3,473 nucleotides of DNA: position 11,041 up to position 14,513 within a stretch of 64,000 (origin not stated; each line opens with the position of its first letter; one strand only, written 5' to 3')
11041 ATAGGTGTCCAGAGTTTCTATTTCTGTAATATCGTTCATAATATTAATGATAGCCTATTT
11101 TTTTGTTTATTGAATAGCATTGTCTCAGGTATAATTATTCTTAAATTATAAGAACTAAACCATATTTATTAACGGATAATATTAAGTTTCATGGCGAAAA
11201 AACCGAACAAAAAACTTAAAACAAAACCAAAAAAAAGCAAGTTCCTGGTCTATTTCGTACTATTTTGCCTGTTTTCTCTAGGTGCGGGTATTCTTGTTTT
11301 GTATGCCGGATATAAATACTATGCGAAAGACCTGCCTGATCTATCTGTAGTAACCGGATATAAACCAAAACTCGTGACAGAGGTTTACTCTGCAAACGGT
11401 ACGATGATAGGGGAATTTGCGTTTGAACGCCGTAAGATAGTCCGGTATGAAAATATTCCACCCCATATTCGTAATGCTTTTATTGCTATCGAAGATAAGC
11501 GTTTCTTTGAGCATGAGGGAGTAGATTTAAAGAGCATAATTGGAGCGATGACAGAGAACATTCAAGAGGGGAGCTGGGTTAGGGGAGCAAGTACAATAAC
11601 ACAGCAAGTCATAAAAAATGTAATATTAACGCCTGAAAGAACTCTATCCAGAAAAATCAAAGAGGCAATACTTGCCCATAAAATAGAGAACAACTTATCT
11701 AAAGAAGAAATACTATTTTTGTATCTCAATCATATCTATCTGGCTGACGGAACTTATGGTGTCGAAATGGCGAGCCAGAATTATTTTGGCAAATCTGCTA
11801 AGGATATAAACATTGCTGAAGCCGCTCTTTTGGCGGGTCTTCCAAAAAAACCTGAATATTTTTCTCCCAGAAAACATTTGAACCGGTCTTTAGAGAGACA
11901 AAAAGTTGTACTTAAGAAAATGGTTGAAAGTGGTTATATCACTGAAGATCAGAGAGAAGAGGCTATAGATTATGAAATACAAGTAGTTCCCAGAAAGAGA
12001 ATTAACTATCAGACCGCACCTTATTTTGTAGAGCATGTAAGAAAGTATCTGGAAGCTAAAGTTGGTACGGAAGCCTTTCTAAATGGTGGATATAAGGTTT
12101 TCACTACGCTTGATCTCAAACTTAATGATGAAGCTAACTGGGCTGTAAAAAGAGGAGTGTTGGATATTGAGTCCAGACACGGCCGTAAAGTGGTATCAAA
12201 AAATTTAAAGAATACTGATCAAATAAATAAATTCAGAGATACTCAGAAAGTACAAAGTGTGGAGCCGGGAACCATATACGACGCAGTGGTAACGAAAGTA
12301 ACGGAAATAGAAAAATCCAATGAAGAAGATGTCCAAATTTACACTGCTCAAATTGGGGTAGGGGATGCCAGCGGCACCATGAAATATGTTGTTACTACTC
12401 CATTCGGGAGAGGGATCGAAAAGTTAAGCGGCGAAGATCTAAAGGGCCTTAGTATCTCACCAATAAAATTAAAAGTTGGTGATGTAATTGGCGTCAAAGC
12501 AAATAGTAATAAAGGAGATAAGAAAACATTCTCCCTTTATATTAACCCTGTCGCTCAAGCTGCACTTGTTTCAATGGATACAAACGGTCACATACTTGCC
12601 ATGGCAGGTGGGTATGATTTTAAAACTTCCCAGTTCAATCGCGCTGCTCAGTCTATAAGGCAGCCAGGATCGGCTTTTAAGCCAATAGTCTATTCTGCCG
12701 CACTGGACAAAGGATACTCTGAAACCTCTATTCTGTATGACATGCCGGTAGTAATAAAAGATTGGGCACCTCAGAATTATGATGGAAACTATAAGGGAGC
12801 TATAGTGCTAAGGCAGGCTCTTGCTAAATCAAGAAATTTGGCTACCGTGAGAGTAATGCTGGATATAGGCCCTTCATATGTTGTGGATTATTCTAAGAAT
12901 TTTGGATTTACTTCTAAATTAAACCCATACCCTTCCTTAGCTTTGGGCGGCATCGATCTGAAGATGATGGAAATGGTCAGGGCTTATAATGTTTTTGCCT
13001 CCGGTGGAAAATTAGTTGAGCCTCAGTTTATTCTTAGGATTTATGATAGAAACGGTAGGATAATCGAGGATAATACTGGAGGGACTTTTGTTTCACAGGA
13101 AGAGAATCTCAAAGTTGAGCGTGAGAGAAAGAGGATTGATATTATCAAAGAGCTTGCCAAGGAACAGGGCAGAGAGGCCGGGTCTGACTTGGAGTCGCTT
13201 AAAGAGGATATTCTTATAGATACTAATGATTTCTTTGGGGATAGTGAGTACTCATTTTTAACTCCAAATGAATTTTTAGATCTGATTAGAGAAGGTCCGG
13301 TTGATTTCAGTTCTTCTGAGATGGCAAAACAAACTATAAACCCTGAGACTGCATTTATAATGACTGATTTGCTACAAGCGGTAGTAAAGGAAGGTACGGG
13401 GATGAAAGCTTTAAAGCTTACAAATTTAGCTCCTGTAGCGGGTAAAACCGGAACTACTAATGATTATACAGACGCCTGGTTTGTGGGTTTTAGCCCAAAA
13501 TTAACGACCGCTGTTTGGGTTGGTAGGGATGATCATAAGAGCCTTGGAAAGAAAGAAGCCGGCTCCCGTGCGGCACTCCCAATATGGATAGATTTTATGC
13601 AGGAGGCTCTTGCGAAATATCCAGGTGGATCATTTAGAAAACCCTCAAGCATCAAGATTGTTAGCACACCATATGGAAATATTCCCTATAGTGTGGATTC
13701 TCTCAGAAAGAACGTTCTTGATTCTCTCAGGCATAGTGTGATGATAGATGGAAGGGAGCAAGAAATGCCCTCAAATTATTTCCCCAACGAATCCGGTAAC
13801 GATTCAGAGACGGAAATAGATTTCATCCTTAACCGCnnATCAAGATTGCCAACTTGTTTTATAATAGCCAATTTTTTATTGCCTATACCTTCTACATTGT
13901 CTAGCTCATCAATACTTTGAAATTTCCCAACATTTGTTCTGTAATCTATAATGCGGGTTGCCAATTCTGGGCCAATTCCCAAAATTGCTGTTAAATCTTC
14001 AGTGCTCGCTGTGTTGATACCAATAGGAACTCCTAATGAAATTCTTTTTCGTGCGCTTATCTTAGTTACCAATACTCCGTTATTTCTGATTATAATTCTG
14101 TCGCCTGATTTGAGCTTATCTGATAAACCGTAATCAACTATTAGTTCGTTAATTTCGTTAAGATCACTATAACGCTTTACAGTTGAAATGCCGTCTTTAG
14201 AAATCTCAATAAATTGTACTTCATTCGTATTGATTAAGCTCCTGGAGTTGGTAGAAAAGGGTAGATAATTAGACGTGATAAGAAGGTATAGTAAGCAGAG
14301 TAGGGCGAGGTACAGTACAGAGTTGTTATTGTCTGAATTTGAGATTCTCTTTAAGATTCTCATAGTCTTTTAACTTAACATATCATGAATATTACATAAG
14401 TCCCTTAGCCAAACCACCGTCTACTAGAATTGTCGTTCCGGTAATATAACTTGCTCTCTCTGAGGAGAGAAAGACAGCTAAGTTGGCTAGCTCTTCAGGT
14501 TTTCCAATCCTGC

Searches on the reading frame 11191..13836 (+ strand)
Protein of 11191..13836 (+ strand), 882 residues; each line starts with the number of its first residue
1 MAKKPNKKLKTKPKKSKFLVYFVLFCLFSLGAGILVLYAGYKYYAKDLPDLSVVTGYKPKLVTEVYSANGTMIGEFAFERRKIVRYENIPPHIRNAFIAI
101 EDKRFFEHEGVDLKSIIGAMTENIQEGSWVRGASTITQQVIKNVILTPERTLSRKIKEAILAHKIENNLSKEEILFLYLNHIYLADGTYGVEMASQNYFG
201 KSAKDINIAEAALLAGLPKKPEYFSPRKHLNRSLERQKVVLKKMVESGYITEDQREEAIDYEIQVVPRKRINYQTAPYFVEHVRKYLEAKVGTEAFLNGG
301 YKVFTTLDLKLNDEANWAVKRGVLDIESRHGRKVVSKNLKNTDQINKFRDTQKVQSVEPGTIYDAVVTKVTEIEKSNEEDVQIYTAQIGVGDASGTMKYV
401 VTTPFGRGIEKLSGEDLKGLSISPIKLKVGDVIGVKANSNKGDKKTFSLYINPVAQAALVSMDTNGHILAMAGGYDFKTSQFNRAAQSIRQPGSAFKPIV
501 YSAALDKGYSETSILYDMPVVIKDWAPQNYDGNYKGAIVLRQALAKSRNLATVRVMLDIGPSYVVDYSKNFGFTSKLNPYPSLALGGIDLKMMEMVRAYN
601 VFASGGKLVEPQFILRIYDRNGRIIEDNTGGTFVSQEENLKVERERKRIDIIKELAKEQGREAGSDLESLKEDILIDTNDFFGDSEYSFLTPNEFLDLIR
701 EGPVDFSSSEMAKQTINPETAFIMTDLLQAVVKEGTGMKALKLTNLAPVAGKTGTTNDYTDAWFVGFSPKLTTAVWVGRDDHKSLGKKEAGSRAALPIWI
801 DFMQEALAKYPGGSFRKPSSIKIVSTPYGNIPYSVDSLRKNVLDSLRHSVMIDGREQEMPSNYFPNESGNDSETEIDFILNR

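Call 76: search_protein_families(library=ncbifam, proteins=[window:11191-13836:+], max_evalue=0.00001)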
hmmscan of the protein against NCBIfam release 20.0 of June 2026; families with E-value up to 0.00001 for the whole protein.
window:11191-13836:+ (882 aa): 16 families
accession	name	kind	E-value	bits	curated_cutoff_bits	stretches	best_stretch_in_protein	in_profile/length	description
TIGR02074.1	PBP_1a_fam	subfamily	4.4e-187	623.1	508.75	2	80-639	1-441/535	PBP1A family penicillin-binding protein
NF051885.1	tranpepglycosPbpC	equivalog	3.3e-152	508.3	900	3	21-323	12-314/632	multimodular transpeptidase-transglycosylase PbpC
NF008643.0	PRK11636.1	equivalog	6.4e-143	477.9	1263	1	17-824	2-802/850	peptidoglycan glycosyltransferase/peptidoglycan DD-transpeptidase MrcA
TIGR02071.1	PBP_1b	equivalog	4.5e-116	388.8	717.75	3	72-336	138-405/729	penicillin-binding protein 1B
TIGR02073.1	PBP_1c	equivalog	1.6e-100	337.8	494.2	3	65-321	14-262/728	penicillin-binding protein 1C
NF007061.0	PRK09506.1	equivalog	3.1e-87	293.2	1120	3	59-329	197-462/825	bifunctional glycosyl transferase/transpeptidase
NF011423.0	PRK14850.1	equivalog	8.1e-83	279.1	1275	3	79-330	155-409/764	penicillin-binding protein 1b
NF038276.1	strep_PBP2A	exception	6.6e-78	262.7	1100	2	32-310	48-327/716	penicillin-binding protein PBP2A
NF038272.1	strep_PBP1A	exception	2.5e-75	254.1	1075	2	16-311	5-304/658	penicillin-binding protein PBP1A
NF008414.0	PRK11240.1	equivalog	6.9e-62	209.6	1121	3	68-284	48-264/774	peptidoglycan glycosyltransferase PbpC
NF038274.1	strep_PBP1B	exception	3.1e-61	207.6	1225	3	19-264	17-279/745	penicillin-binding protein PBP1B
TIGR02070.1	mono_pep_trsgly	equivalog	1.8e-43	148.6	182.65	1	81-247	55-221/224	monofunctional biosynthetic peptidoglycan transglycosylase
NF010008.0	PRK13481.1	equivalog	1.6e-40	139.2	270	1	80-259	79-264/269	glycosyltransferase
TIGR03423.1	pbp2_mrdA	equivalog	8.2e-17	61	455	1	480-577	295-394/593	penicillin-binding protein 2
TIGR02214.1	spoVD_pbp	equivalog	7.6e-10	37.8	688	0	455-576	240-373/636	stage V sporulation protein D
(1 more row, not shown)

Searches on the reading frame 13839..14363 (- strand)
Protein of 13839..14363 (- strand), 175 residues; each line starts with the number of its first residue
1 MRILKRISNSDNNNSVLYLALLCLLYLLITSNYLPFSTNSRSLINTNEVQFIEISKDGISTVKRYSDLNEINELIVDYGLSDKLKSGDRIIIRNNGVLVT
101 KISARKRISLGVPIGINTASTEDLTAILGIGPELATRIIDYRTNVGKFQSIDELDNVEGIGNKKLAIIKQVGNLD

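Call 27: search_protein_families(library=pfam, proteins=[window:13839-14363:-], max_evalue=1)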
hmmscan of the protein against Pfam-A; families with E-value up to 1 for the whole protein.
window:13839-14363:- (175 aa): 6 families
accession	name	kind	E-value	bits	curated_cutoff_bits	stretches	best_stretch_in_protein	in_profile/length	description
PF12836.13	HHH_3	-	3e-17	62.9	27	1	112-167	4-59/65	Helix-hairpin-helix motif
PF00633.29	HHH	-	2e-09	37.3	24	2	115-141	4-30/30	Helix-hairpin-helix motif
PF14520.12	HHH_5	-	3.7e-05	24.6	27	2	122-165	2-48/57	Helix-hairpin-helix domain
PF12826.13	HHH_2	-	9.9e-05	22.9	27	1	117-144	30-57/64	Helix-hairpin-helix motif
PF14579.12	HHH_6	-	0.016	15.8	25.6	1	124-156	27-59/90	Helix-hairpin-helix motif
PF14716.13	HHH_8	-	0.081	13.8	30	0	119-140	45-66/73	Helix-hairpin-helix domain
